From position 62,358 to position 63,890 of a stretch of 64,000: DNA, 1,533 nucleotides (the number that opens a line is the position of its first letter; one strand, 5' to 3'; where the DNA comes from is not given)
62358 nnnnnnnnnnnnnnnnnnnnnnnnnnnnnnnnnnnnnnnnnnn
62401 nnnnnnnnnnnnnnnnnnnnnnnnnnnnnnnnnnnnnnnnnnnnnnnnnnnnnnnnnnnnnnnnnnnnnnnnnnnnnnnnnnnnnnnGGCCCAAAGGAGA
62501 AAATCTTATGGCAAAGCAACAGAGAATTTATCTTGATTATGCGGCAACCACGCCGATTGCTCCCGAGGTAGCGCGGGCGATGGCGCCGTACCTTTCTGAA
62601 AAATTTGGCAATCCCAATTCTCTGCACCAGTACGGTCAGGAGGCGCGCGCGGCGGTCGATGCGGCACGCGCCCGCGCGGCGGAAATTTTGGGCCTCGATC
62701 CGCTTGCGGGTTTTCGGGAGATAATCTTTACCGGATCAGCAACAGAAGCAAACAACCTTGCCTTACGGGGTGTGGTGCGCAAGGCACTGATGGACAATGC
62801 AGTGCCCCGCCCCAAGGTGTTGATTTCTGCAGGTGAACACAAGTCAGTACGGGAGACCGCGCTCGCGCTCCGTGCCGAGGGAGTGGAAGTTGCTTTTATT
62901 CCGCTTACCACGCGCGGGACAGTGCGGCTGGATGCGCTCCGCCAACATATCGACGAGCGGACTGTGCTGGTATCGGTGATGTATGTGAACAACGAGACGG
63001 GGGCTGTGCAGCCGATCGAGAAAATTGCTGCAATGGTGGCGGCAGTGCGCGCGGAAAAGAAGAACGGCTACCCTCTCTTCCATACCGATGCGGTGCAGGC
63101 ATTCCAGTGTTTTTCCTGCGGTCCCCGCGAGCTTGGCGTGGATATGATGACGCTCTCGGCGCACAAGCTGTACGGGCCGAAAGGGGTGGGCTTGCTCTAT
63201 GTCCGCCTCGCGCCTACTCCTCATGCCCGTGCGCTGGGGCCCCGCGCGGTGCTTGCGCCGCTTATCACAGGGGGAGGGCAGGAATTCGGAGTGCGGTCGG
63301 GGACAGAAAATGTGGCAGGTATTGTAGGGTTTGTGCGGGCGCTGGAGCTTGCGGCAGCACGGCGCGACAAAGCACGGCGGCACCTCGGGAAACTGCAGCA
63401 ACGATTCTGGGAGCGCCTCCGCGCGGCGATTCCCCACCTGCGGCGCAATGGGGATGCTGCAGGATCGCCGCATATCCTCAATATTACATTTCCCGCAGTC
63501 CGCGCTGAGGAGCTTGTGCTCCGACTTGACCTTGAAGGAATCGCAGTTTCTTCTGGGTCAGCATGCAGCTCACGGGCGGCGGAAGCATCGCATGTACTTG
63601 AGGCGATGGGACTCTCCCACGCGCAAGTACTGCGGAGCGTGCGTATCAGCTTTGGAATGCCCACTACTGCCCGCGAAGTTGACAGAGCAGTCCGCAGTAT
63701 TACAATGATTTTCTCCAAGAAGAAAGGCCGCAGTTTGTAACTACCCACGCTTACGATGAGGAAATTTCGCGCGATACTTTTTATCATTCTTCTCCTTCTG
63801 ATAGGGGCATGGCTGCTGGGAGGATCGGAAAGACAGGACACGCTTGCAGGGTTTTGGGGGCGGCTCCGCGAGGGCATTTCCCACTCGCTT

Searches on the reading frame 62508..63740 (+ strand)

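Call 75: search_protein_families(library=pfam, proteins=[window:62508-63740:+], max_evalue=0.001)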
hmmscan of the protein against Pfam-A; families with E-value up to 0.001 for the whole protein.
window:62508-63740:+ (410 aa): 3 families
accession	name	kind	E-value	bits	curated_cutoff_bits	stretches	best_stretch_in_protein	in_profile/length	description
PF00266.25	Aminotran_5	-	4.1e-71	240.3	21.5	1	7-393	1-370/371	Aminotransferase class-V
PF01212.27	Beta_elim_lyase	-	1.4e-07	31.5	27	1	59-219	43-198/288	Beta-eliminating lyase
PF00155.27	Aminotran_1_2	-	9.7e-05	22.1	19.7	1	51-190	45-183/361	Aminotransferase class I and II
